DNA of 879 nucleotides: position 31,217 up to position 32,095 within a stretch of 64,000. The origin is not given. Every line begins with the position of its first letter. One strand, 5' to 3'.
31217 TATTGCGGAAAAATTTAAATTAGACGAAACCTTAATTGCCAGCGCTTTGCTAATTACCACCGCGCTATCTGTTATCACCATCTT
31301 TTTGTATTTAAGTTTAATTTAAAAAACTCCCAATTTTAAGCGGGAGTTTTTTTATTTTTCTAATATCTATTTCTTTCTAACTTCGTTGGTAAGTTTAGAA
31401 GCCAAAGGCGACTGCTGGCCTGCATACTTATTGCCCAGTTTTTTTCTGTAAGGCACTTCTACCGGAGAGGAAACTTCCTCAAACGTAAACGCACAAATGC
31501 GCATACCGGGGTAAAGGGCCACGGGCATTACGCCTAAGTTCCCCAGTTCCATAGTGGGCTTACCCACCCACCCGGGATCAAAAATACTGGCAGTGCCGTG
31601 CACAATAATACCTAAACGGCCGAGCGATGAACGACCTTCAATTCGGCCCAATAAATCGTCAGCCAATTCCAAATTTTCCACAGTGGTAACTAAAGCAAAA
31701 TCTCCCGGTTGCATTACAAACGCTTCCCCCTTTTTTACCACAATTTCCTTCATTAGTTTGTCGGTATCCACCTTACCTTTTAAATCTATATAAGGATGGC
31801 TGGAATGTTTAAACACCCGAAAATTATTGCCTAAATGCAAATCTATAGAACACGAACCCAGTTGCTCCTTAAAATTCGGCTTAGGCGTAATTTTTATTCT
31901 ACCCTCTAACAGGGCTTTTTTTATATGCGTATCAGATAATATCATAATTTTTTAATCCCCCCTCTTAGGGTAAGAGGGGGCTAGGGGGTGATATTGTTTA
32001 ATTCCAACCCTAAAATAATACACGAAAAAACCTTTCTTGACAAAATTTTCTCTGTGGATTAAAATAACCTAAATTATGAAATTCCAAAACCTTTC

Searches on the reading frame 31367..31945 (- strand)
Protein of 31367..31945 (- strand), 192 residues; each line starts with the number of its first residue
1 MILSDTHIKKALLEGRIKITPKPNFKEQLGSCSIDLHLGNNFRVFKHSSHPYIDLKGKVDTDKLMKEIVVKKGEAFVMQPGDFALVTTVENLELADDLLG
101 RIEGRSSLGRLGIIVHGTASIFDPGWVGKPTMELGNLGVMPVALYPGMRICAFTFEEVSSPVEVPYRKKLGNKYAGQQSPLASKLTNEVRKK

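Call 8: search_protein_families(library=pfam, proteins=[window:31367-31945:-], max_evalue=1)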
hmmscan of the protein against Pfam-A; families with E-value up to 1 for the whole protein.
window:31367-31945:- (192 aa): 4 families
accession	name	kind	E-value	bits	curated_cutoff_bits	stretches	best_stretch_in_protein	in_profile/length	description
PF22769.1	DCD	-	1.8e-43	148.7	27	1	2-158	1-153/153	dCTP deaminase-like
PF06559.16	DCD_N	-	6.5e-07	29.8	21.4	1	2-115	4-115/164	2'-deoxycytidine 5'-triphosphate deaminase (DCD) N-terminal domain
PF00692.24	dUTPase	-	2.4e-06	27.8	22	1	75-169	23-114/129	dUTPase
PF22569.1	DCD_C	-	7e-06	26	22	1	42-182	44-189/192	2'-deoxycytidine 5'-triphosphate deaminase (DCD), C-terminal domain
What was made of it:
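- Checked: Boundaries are right. dcd (31367-31945, minus) and rplA (33621-34325, minus) are confirmed by Pfam (call 8).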
